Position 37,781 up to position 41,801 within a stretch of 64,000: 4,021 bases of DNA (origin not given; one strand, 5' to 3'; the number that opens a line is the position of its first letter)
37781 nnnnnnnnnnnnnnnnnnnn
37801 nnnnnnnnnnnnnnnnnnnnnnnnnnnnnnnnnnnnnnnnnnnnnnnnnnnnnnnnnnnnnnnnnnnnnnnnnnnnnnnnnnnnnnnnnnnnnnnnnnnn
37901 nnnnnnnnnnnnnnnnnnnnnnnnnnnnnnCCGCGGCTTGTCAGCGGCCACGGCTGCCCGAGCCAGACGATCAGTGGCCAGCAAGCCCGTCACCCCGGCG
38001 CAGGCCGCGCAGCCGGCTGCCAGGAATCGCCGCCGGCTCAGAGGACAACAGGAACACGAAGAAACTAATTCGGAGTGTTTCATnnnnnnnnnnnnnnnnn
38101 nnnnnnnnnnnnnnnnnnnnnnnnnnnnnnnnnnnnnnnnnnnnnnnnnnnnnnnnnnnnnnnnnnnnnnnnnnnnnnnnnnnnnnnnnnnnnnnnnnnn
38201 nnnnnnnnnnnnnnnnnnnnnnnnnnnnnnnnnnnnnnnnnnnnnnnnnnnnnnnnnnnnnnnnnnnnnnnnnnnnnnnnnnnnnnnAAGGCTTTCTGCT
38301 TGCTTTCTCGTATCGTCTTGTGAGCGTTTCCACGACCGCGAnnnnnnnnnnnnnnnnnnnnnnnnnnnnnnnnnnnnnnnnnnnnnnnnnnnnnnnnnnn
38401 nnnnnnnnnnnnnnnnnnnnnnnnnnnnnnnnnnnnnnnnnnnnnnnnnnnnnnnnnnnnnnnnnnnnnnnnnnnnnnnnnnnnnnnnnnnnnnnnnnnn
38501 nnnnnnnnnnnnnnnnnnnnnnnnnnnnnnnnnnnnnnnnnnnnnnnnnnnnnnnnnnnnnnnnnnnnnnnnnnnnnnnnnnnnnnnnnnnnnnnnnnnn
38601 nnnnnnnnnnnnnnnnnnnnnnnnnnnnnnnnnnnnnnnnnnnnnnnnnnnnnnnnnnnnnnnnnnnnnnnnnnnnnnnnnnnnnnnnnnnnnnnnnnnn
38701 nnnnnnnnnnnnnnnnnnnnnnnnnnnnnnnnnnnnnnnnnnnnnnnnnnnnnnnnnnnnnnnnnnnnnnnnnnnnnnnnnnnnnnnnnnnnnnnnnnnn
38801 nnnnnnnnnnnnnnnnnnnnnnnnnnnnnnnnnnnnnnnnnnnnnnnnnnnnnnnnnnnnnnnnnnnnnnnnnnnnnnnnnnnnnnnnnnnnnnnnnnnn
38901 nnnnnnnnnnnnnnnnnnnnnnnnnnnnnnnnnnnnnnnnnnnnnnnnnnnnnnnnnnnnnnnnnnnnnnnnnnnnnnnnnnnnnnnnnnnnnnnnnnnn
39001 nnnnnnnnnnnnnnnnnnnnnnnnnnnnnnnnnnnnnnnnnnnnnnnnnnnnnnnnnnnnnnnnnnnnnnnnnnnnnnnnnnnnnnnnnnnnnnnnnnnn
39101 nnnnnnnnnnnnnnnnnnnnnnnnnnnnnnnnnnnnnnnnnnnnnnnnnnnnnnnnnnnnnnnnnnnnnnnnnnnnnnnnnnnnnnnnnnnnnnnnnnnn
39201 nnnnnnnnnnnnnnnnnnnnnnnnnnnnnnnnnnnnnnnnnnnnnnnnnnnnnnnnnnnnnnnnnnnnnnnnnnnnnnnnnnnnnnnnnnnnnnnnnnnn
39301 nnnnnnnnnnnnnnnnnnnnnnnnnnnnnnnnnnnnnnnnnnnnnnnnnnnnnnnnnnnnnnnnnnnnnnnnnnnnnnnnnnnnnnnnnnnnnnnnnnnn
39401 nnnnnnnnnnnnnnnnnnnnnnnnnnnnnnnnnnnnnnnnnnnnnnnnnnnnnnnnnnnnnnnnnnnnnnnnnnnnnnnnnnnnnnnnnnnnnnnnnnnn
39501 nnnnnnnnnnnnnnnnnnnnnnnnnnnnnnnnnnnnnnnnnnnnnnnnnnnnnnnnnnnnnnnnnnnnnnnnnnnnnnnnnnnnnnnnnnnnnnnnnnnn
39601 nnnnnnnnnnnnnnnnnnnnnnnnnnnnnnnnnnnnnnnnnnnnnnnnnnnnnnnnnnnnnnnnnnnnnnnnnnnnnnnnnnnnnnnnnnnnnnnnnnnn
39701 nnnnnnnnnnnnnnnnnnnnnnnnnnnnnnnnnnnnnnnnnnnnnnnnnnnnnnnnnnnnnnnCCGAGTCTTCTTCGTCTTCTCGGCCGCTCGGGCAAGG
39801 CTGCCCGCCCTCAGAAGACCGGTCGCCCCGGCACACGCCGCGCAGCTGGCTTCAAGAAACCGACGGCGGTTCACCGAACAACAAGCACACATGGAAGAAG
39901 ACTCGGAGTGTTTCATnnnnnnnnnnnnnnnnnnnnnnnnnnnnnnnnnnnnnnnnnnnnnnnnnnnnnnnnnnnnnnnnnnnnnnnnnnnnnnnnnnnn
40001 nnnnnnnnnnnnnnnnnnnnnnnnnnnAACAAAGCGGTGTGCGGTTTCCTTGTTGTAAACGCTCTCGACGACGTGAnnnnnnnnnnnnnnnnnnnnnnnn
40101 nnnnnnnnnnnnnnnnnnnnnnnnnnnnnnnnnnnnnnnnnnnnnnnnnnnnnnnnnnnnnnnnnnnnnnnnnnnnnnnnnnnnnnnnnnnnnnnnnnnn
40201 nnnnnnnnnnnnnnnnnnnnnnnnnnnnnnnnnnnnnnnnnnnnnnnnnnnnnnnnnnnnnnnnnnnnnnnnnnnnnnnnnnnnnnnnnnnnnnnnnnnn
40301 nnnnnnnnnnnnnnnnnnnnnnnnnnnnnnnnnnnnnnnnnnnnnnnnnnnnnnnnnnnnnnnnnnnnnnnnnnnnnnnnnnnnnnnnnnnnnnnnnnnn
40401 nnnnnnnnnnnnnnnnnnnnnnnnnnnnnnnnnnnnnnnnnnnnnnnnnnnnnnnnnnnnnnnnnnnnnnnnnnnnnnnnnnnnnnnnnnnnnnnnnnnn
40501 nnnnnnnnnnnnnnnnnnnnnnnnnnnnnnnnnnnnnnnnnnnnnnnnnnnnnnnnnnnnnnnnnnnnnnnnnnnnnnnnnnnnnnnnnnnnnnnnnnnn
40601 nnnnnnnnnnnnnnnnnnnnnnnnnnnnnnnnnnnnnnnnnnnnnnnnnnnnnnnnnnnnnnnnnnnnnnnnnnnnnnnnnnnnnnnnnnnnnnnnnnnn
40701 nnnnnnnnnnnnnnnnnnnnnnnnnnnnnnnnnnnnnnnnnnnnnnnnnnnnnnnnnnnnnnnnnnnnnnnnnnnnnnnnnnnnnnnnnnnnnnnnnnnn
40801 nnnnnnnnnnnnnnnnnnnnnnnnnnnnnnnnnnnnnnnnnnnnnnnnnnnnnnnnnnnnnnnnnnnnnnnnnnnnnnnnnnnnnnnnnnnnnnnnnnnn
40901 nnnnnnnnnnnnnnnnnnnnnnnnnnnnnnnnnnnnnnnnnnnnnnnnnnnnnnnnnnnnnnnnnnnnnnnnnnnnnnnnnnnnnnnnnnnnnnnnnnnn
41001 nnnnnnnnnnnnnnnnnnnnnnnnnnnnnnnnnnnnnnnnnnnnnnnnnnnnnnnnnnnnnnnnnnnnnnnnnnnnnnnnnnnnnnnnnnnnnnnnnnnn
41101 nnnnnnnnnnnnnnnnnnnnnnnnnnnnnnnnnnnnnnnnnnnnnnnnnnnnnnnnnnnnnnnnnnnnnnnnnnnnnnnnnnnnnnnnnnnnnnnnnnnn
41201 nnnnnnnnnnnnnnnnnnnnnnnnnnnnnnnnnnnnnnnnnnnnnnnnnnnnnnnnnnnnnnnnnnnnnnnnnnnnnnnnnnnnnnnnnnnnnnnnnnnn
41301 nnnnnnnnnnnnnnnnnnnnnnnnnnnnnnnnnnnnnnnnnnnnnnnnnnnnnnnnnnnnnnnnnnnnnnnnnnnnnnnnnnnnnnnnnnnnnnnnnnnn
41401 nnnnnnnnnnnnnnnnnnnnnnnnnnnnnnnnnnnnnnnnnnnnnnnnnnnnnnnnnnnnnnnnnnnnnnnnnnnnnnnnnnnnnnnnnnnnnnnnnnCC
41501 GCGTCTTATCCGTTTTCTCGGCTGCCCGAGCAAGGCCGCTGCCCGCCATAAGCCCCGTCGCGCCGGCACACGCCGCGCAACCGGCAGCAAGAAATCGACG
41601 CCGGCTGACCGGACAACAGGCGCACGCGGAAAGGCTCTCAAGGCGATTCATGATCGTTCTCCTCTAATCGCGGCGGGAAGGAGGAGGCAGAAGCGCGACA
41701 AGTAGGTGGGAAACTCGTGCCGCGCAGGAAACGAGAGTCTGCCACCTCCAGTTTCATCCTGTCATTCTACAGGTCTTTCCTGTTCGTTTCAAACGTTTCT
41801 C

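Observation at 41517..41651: Five conserved cysteines (CxCC ... CxxC) embedded in the Tat signal peptides of all three paralogs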

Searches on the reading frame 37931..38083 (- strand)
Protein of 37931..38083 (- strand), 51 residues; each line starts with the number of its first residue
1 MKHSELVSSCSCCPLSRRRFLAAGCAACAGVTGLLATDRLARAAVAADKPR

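Call 66: search_protein_families(library=pfam, proteins=[window:37931-38083:-], max_evalue=10)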
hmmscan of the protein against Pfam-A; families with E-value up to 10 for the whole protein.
seq(51 aa): 4 families
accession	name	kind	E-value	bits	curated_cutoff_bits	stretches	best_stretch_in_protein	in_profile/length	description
PF12435.13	DUF3678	-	0.0038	17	23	1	8-20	14-26/35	Protein of unknown function (DUF3678)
PF15845.10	NICE-1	-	0.006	17.8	27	1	7-31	47-71/89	Cysteine-rich C-terminal 1 family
PF10518.14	TAT_signal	-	0.028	14.8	22.7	1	15-32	2-18/21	TAT (twin-arginine translocation) pathway signal sequence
PF10399.14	UCR_Fe-S_N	-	6.4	6.7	24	1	16-33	10-27/41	Ubiquitinol-cytochrome C reductase Fe-S subunit TAT signal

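Call 67: search_protein_families(library=ncbifam, proteins=[window:37931-38083:-], max_evalue=10)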
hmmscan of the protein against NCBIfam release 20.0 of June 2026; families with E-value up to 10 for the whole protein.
seq(51 aa): 2 families
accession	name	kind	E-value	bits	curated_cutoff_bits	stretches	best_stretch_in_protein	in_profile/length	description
TIGR01409.1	TAT_signal_seq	domain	0.0072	16.6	16.7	1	15-46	1-29/29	twin-arginine translocation signal domain-containing protein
TIGR02811.1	formate_TAT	hypoth_equivalog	0.067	13.5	48.45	1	15-48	9-42/66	formate dehydrogenase region TAT target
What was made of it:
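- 37952..38083 (-): Signal peptide of paralog 1. CSCC at 38045-38056, RR at 38030-38035, CAAC at 38000-38011, ARA at 37955-37963. TIGR01409 scores 16.6 bits against a cutoff of 16.7 (call 67).
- Closest known: Twin-arginine. Different: The profile scores sit at or below the cutoffs (calls 66, 67).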

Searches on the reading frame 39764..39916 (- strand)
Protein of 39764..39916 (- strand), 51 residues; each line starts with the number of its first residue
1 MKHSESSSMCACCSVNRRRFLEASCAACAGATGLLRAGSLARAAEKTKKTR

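Call 66: search_protein_families(library=pfam, proteins=[window:39764-39916:-], max_evalue=10)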
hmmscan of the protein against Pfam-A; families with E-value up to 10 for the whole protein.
seq(51 aa): 1 family
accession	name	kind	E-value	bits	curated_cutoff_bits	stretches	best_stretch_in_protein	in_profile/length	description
PF10518.14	TAT_signal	-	0.01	16.2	22.7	1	15-34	2-20/21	TAT (twin-arginine translocation) pathway signal sequence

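Call 67: search_protein_families(library=ncbifam, proteins=[window:39764-39916:-], max_evalue=10)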
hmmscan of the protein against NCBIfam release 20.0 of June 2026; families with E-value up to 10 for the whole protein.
seq(51 aa): 2 families
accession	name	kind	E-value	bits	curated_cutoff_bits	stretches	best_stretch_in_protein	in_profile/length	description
TIGR01409.1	TAT_signal_seq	domain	0.0011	19.2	16.7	1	15-43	1-29/29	twin-arginine translocation signal domain-containing protein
TIGR02811.1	formate_TAT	hypoth_equivalog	0.19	12.1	48.45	1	15-48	9-42/66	formate dehydrogenase region TAT target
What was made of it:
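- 39785..39916 (-): Signal peptide of paralog 2. CACC at 39878-39889, RR at 39863-39868, CAAC at 39833-39844, ARA at 39788-39796. TIGR01409 scores 19.2 bits, above the cutoff of 16.7 (call 67).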

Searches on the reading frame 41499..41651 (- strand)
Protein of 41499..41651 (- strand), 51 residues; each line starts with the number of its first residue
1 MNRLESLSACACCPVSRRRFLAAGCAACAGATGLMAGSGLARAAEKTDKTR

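Call 66: search_protein_families(library=pfam, proteins=[window:41499-41651:-], max_evalue=10)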
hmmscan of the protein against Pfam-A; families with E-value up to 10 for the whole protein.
seq(51 aa): 3 families
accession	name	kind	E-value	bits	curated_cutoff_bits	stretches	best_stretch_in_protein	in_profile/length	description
PF15845.10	NICE-1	-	0.0082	17.3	27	1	6-32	46-72/89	Cysteine-rich C-terminal 1 family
PF21970.1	HOXB-AS3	-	0.024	15.4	27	1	13-41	10-38/53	HOXB-AS3 peptide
PF10518.14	TAT_signal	-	0.088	13.3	22.7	1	15-34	2-20/21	TAT (twin-arginine translocation) pathway signal sequence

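Call 67: search_protein_families(library=ncbifam, proteins=[window:41499-41651:-], max_evalue=10)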
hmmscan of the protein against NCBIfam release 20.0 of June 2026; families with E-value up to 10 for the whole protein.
seq(51 aa): 2 families
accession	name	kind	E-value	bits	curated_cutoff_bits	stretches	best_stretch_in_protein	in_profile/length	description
TIGR02811.1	formate_TAT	hypoth_equivalog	0.022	15.1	48.45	1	15-49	9-42/66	formate dehydrogenase region TAT target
TIGR01409.1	TAT_signal_seq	domain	0.061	13.7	16.7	1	15-43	1-29/29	twin-arginine translocation signal domain-containing protein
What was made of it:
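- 41520..41651 (-): Signal-peptide coding region of paralog 3 (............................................). TIGR01409 scores 13.7 bits against a cutoff of 16.7 (call 67).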
